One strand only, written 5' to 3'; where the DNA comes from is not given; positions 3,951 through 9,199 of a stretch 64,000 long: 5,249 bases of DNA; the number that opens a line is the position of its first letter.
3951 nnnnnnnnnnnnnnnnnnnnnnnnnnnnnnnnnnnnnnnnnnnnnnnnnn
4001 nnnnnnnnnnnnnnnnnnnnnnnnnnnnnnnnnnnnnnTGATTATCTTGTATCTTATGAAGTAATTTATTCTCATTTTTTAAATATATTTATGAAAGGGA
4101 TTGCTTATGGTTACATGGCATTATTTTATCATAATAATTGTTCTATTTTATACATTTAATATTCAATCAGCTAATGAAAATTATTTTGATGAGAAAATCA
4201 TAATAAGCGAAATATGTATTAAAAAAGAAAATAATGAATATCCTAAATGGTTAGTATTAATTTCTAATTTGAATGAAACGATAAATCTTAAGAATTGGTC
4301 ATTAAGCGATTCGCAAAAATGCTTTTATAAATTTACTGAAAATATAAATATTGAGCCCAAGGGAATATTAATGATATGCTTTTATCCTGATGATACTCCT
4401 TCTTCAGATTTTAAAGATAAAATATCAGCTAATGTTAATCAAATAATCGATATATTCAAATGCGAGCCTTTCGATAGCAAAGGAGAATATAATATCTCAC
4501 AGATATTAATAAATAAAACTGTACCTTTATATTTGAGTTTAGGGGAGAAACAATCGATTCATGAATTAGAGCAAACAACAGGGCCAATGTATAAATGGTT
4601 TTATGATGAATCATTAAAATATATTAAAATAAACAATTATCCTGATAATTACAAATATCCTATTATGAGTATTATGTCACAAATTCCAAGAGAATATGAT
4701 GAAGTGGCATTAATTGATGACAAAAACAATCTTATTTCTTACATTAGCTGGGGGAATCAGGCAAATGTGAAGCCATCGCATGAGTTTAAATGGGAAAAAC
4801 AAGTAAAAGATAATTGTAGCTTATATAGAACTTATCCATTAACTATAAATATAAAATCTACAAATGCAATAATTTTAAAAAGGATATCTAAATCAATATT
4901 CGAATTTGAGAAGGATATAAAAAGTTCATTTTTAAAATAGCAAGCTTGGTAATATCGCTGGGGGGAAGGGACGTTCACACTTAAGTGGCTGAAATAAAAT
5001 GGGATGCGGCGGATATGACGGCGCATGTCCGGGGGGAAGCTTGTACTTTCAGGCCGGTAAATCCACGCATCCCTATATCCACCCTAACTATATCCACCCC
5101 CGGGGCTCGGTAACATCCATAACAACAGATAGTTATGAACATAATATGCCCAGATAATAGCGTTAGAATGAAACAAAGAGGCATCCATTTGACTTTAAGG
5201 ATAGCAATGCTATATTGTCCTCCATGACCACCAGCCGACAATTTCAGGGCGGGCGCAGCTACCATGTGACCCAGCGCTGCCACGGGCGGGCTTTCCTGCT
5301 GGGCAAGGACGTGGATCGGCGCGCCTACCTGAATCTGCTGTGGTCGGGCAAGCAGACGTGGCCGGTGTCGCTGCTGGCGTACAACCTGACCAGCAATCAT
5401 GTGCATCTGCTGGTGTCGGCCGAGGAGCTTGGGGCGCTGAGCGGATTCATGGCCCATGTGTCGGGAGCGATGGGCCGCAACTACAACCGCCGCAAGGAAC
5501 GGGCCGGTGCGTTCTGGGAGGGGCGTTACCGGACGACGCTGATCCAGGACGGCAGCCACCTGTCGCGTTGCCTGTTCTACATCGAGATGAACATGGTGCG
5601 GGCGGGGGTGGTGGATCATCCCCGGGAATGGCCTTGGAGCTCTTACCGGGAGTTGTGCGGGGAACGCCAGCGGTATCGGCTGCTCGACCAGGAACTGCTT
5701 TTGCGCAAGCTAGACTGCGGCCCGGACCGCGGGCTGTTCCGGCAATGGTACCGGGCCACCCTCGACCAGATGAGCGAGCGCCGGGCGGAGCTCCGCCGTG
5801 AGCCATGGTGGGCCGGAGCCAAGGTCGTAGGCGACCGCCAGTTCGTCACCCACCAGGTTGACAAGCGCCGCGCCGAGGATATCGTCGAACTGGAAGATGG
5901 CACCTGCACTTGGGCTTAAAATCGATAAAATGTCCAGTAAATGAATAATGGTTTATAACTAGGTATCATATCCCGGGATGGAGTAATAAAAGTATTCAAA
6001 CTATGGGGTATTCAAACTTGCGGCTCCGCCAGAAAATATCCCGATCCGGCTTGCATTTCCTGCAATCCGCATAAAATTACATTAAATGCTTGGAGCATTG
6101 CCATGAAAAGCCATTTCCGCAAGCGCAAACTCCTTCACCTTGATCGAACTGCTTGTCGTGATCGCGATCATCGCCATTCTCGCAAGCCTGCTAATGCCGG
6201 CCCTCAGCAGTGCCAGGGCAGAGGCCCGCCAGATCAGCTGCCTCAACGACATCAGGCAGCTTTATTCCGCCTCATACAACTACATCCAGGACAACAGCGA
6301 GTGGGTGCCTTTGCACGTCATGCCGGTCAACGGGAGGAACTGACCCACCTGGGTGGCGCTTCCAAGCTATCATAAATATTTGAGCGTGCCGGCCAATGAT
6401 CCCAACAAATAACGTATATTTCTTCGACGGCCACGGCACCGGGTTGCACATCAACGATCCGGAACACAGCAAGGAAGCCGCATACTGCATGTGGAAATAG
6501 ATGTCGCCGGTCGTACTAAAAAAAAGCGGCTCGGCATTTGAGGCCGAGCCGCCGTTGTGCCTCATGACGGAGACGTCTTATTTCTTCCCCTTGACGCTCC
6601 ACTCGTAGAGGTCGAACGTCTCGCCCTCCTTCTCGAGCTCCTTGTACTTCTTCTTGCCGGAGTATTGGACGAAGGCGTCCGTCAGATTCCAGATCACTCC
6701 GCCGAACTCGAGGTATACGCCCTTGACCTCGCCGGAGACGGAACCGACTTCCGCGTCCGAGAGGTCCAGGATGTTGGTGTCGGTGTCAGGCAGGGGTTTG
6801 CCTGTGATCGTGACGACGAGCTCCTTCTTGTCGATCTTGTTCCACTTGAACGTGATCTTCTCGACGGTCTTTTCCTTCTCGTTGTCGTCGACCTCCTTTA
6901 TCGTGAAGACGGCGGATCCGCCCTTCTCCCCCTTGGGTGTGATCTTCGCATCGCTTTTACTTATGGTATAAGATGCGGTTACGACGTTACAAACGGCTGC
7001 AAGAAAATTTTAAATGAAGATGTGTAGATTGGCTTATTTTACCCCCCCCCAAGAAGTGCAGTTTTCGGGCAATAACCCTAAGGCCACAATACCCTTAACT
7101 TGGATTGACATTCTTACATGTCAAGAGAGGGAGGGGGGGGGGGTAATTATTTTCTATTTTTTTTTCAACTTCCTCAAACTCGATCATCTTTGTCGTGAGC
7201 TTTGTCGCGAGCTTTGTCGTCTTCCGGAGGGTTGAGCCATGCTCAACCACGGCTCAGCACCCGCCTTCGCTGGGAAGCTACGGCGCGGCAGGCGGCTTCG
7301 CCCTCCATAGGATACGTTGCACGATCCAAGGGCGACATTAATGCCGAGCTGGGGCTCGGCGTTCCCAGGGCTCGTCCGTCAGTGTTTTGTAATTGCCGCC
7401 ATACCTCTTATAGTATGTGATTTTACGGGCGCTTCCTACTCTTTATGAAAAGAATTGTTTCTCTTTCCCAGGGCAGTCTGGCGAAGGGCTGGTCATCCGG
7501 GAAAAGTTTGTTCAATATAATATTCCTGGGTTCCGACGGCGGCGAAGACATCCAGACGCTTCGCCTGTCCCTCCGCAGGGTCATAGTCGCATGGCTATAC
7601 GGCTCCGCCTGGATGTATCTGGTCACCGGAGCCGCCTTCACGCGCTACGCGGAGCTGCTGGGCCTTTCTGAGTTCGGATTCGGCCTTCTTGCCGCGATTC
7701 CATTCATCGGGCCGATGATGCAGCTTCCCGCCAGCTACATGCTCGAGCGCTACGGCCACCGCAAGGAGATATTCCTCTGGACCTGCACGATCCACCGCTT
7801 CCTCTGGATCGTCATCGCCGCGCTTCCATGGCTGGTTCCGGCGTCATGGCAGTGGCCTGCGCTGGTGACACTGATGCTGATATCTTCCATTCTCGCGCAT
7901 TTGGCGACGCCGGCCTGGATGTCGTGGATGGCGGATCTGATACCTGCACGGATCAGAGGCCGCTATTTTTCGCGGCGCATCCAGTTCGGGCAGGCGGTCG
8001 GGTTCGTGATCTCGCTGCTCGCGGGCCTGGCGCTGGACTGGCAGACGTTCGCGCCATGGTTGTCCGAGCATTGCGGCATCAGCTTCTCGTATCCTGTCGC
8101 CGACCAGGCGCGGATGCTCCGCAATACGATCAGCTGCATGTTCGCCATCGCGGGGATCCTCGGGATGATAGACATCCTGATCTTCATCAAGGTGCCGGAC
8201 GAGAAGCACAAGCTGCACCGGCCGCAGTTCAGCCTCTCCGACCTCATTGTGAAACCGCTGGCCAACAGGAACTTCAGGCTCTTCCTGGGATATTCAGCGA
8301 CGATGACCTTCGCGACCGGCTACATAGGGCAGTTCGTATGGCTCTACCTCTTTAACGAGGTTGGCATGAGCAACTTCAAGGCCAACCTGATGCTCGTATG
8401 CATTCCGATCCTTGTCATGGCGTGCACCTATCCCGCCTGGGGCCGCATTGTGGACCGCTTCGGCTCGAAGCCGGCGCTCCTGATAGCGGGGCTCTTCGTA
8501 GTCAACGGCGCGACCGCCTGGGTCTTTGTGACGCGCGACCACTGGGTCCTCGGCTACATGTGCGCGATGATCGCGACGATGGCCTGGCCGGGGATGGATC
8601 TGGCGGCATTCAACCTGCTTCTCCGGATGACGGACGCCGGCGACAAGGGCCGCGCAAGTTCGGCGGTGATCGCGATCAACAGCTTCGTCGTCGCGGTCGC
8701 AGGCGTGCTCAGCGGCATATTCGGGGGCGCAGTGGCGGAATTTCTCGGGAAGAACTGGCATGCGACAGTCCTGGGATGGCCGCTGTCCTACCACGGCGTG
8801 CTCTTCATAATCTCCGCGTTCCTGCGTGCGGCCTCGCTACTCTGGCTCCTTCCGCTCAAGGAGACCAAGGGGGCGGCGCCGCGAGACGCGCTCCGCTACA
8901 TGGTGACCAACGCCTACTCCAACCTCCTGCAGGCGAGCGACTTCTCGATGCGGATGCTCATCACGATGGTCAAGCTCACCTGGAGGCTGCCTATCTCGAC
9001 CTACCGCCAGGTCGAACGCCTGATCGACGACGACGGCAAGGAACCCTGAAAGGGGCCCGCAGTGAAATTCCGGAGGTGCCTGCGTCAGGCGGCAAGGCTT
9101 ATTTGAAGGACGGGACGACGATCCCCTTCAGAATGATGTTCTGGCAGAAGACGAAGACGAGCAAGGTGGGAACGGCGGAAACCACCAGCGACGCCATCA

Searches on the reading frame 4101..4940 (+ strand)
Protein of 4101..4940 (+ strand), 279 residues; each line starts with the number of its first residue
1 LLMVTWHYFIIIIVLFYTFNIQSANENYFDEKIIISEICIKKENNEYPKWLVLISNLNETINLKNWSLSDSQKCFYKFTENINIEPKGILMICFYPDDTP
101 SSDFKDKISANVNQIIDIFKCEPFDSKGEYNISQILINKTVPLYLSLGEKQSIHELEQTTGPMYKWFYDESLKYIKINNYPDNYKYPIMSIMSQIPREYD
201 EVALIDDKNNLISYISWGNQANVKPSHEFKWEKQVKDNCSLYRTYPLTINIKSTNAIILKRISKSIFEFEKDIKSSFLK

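Call 8: search_protein_families(library=pfam, proteins=[window:4101-4937:+], max_evalue=0.1)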
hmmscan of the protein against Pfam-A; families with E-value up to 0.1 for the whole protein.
window:4101-4937:+ (279 aa): 1 family
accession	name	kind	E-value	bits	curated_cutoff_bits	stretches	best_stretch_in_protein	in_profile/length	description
PF00932.25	LTD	-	1.3e-08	35.7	34.3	1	32-92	7-67/109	Lamin Tail Domain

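Call 45: find_encoding_contigs(protein=window:4101-4940:+, flank=10000, max_places=4)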
Protein window:4101-4940:+ (279 aa): no gene with exactly this product is on record in the collection.

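Call 46: find_encoding_contigs(protein=window:4107-4940:+, flank=10000, max_places=4)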
Protein window:4107-4940:+ (277 aa): 1 contig read that carries it; 1 place shown.
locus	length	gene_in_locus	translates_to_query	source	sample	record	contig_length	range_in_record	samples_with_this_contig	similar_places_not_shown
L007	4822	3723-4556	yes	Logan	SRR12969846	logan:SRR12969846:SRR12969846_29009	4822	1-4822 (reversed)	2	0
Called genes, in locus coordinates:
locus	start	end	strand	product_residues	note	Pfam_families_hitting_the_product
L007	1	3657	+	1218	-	?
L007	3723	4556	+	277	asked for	PF00932:LTD (weak)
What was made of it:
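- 4107..4940 (+): Partner gene: a 277-aa secreted lamin-tail-domain (LTD) protein with an N-terminal signal or transmembrane helix and a helical insertion inside the Ig-like fold. The exact product starting at ATG 4107 is on record (call 46).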

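Call 62: search_protein_families(library=pfam, alignment_id=A4, max_evalue=0.1)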
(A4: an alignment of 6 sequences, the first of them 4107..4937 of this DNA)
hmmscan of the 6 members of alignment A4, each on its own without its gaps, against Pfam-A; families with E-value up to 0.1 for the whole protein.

A. member 1, window:4107-4937:+ (277 aa): 1 family
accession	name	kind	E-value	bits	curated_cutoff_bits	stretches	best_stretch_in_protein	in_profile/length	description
PF00932.25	LTD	-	1.2e-08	35.7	34.3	1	30-90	7-67/109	Lamin Tail Domain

B. families by the number of members that match (of 6 scanned): 5 families
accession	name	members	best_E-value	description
PF00932.25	LTD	6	3.2e-12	Lamin Tail Domain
PF25398.1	CUX1_N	1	0.031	CUX1-like, N-terminal tRNA-binding arm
PF13851.11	GAS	1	0.043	Growth-arrest specific micro-tubule binding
PF07851.19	TMEM120A-B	1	0.078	TMEM120A/B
PF18652.6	Adhesin_P1_N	1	0.1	Adhesin P1 N-terminal domain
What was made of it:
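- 4107..4940 (+): Pfam LTD 35.7 bits against a cut-off of 34.3, and all 6 homologues hit LTD (calls 8, 62).
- On Lamin tail domain (PF00932): 35.7 bits against a cut-off of 34.3; 6 of 6 homologues match (calls 8, 62).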

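Call 63: list_cluster_members(proteins=[window:4107-4937:+, L003:1041-1904:+, L001:2402-3637:+, L005:3763-4521:+, L006:10576-12102:+, L004:1123-2643:+])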
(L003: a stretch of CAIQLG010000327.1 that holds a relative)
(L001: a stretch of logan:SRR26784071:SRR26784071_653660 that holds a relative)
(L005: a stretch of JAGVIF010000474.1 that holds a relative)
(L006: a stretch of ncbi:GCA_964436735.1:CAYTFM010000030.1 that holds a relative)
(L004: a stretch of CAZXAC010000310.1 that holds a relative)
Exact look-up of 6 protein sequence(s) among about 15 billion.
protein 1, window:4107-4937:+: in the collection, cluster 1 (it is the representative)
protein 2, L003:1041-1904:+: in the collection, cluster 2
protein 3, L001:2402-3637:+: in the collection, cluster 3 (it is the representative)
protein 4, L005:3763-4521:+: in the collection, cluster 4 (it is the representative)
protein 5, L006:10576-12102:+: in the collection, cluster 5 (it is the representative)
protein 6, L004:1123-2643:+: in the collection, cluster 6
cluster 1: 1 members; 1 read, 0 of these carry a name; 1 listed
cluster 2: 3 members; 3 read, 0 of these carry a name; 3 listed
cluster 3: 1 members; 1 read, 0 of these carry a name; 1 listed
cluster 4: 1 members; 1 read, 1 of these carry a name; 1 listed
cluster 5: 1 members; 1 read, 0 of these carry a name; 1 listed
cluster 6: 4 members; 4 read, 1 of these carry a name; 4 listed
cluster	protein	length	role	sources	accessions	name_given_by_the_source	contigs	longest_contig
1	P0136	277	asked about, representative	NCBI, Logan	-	-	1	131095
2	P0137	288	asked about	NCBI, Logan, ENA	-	-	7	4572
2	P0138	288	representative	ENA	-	-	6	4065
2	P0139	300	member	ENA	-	-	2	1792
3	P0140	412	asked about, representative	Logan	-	-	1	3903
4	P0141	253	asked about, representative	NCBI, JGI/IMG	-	uncharacterized Fe-S cluster protein YjdI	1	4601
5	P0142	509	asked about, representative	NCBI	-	-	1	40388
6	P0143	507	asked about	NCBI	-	-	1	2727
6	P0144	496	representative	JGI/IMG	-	-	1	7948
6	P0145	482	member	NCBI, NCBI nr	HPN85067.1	MAG TPA: hypothetical protein PK821_07020, partial [Victivallales bacterium] | hypothetical protein [Victivallales bacterium]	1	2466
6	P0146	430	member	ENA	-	-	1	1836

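Call 67: search_protein_families(library=ncbifam, proteins=[window:4107-4937:+], max_evalue=0.01)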
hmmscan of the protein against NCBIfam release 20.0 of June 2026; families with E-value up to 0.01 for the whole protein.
window:4107-4937:+ (277 aa): 0 families

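Call 69: predict_structure(alignment_id=A5)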
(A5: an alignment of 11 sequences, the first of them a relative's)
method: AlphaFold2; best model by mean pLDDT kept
length: 277 residues; sequences in the alignment: 11
mean_pLDDT: 61.3   pTM: 0.54
mean pLDDT of the five models: 61.3, 50.8, 48.1, 47.2, 41.7
residues with pLDDT >= 90: 12; 70-90: 107; 50-70: 84; < 50: 74
segments of 3 or more residues with pLDDT < 50: 13-28, 216-225, 236-277
pLDDT, mean of each block of 10 residues (from residue 1): 50 42 36 58 71 82 81 87 85 77 77 77 53 64 67 71 78 82 77 59 79 50 48 43 27 29 29 29
secondary structure, 60 per line:
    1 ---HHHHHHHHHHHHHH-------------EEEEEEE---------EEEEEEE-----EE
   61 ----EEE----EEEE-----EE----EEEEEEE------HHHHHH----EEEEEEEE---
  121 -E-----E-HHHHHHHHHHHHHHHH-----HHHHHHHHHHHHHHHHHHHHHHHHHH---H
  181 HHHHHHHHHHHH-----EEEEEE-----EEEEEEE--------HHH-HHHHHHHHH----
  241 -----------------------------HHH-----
elements in order: H4-17 E31-37 E47-53 E65-67 E72-75 E87-93 H100-105 E110-117 H130-145 H151-176 H180-192 E198-203 E209-215 H228-236
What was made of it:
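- Closest known: Bacterial lamin-tail-domain. Different: The fold is split by a helical insertion of about 60 aa (call 69).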

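Call 71: fold_search(model_id=the predicted structure, library=pdb)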
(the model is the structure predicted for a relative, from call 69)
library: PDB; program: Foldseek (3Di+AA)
matches with E <= 10: 602; with E <= 0.001: 7
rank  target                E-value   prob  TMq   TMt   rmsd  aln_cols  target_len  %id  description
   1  3gef_A                5.2e-05  1.00  0.31  0.68   5.9       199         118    7  Crystal structure of the R482W mutant of lamin A/C (released 2009-08-04)
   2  1ifr                  5.3e-04  1.00  0.21  0.47   4.7        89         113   12  Structure of Lamin A/C Globular Domain (released 2002-07-17)
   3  3jt0_A                5.3e-04  1.00  0.26  0.61   8.2       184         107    8  Crystal Structure of the C-terminal fragment (426-558) Lamin-B1 from Homo sapiens, Northeast Structural Genomics Conso (released 2009-09-22)
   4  7crg_B                6.0e-04  1.00  0.26  0.51   9.0       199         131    8  Beta-strand-mediated dimeric formation of the extended Ig-like domains of human lamin A/C (released 2021-08-25)
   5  2lll_MODEL_1_A        7.7e-04  1.00  0.30  0.64   8.4       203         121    9  Solution NMR structure of C-terminal globular domain of human Lamin-B2, Northeast Structural Genomics Consorti (released 2011-12-07)
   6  7yvd_C                8.2e-04  1.00  0.26  0.52   9.0       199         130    8  The crystal structure of the progerin C-terminal peptide and the Ig-like domain of lamin A/C (released 2023-08-30)
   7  6rpr_B                9.8e-04  1.00  0.24  0.53   7.5       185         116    8  LEM domain of Emerin mutant T43I in complex with BAF dimer and the Igfold of the lamin A/C (released 2020-03-04)
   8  6ghd_F                1.2e-03  1.00  0.26  0.55   7.1       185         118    8  Structural analysis of the ternary complex between lamin A/C, BAF and emerin identifies an interface disrupted in auto (released 2018-08-08)
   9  7crg_A                1.3e-03  1.00  0.25  0.49   7.3       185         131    9  Beta-strand-mediated dimeric formation of the extended Ig-like domains of human lamin A/C (released 2021-08-25)
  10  6ghd_B                1.4e-03  1.00  0.20  0.43   5.5        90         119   12  Structural analysis of the ternary complex between lamin A/C, BAF and emerin identifies an interface disrupted in auto (released 2018-08-08)
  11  3umn_B                2.2e-03  1.00  0.23  0.49   4.4        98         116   13  Crystal Structure of Lamin-B1 (released 2011-11-30)
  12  3jt0_B                3.1e-03  1.00  0.18  0.43   6.3        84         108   12  Crystal Structure of the C-terminal fragment (426-558) Lamin-B1 from Homo sapiens, Northeast Structural Genomics Conso (released 2009-09-22)
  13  2kpw_MODEL_1_A        4.0e-03  1.00  0.21  0.43   4.6        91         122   13  NMR solution structure of Lamin-B1 protein from Homo sapiens: Northeast Structural Genomics Consortium MEGA ta (released 2009-11-10)
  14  1ufg_MODEL_1_A        6.6e-03  1.00  0.21  0.35   5.0        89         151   12  Solution structure of immunoglobulin like domain of mouse nuclear lamin (released 2004-06-22)
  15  3umn_A                7.4e-03  1.00  0.22  0.47   4.1        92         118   13  Crystal Structure of Lamin-B1 (released 2011-11-30)
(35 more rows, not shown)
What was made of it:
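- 4107..4940 (+): Foldseek lamin Ig-fold probability 1.00 (call 71).
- On Lamin tail domain (PF00932): Foldseek 3gef_A probability 1.00, TM(target) 0.68 (call 71).
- Closest known: Staphopain with staphostatin. Different: Here the partner is a 250-570 aa secreted LTD Ig-fold protein (calls 62, 69, 71).
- Closest known: Bacterial lamin-tail-domain. Same: The partner passes Pfam's gathering score and folds as a lamin Ig-like domain (calls 8, 62, 71).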

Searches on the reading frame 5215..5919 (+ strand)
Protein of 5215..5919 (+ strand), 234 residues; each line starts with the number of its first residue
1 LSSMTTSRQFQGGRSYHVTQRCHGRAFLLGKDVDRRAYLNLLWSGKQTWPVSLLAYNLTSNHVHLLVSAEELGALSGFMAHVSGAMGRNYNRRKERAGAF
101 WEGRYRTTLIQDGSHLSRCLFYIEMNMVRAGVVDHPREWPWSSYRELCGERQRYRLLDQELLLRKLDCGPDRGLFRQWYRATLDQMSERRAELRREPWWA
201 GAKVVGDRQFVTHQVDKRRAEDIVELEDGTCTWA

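Call 8: search_protein_families(library=pfam, proteins=[window:5215-5916:+], max_evalue=0.1)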
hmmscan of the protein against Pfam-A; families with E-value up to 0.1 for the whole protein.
window:5215-5916:+ (234 aa): 1 family
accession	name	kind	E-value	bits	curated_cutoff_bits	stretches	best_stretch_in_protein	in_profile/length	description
PF01797.21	Y1_Tnp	-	1.8e-10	41.5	23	1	15-124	6-119/121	Transposase IS200 like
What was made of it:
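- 5215..5919 (+): Neighbouring Y1 (IS200-like, RayT-like) transposase gene with host-like GC. It is not shown to belong to the island. Pfam Y1_Tnp E 1.8e-10 (call 8).
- On REP-associated tyrosine transposase (RayT) / IS200: The Pfam Y1_Tnp domain itself passes (call 8).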

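Call 66: find_encoding_contigs(protein=window:5215-5919:+, flank=3000, max_places=6)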
Protein window:5215-5919:+ (234 aa): no gene with exactly this product is on record in the collection.

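Call 67: search_protein_families(library=ncbifam, proteins=[window:5215-5916:+], max_evalue=0.01)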
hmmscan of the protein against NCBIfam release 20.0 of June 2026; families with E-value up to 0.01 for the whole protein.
window:5215-5916:+ (234 aa): 2 families
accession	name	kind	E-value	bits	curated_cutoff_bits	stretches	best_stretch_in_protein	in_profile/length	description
NF047646.1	REP_Tyr_transpos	equivalog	6.2e-19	68.3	80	1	7-142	3-146/146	REP-associated tyrosine transposase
NF033573.1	transpos_IS200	equivalog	0.00057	20.1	55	1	15-102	12-104/126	IS200/IS605 family transposase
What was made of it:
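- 5215..5919 (+): NCBIfam REP_Tyr_transpos 68.3 bits, below the cut-off of 80 (call 67).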

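Call 94: find_encoding_contigs(protein=window:5224-5919:+, flank=3000, max_places=8)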
Protein window:5224-5919:+ (231 aa): no gene with exactly this product is on record in the collection.
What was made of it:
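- Tried and rejected: Exact look-ups with two alternative start codons found no record (calls 66, 94).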

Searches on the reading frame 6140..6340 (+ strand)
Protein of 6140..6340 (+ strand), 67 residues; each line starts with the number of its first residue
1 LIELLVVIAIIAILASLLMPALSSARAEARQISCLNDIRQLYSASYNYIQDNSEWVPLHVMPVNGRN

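Call 95: search_protein_families(library=pfam, proteins=[window:6140-6340:+], max_evalue=0.05)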
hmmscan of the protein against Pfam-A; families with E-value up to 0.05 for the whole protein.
window:6140-6340:+ (67 aa): 1 family
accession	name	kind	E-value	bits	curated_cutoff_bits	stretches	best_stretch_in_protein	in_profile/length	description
PF07596.16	SBP_bac_10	-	0.013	16.1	23.3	1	24-49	2-27/268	Protein of unknown function (DUF1559)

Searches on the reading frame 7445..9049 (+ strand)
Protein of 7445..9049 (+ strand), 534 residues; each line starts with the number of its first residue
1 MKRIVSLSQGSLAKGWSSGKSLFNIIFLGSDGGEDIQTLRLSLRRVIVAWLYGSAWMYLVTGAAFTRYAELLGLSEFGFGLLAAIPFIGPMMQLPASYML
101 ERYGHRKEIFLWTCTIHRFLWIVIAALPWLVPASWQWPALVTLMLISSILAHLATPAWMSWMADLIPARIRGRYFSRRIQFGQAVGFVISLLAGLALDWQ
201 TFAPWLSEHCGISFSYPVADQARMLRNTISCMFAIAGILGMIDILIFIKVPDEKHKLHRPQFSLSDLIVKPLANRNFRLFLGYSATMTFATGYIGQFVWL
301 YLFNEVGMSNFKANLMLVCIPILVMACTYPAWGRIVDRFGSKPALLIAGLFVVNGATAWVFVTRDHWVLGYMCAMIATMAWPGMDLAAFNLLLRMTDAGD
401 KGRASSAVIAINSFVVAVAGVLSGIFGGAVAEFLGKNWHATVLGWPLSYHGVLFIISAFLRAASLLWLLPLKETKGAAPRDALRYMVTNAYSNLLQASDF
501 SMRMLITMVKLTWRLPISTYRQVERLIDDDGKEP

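Call 67: search_protein_families(library=ncbifam, proteins=[window:7445-9046:+], max_evalue=0.01)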
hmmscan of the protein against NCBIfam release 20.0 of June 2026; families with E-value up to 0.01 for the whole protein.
window:7445-9046:+ (534 aa): 0 families

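Call 93: find_encoding_contigs(protein=window:7445-9049:+, flank=1000, max_places=3)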
Protein window:7445-9049:+ (534 aa): 2 contigs read that carry it; 2 places shown.
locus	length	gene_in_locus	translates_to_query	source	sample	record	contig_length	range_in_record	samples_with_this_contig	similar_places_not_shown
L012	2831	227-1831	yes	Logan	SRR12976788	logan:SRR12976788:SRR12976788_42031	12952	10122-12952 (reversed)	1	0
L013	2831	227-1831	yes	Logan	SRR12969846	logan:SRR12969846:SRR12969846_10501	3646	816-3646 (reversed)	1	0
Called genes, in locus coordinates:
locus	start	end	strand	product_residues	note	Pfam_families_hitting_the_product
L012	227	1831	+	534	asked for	PF07690:MFS_1, PF13347:MFS_2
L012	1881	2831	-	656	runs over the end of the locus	PF02449:Glyco_hydro_42 (faint), PF00528:BPD_transp_1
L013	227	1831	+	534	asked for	PF07690:MFS_1, PF13347:MFS_2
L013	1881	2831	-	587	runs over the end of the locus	?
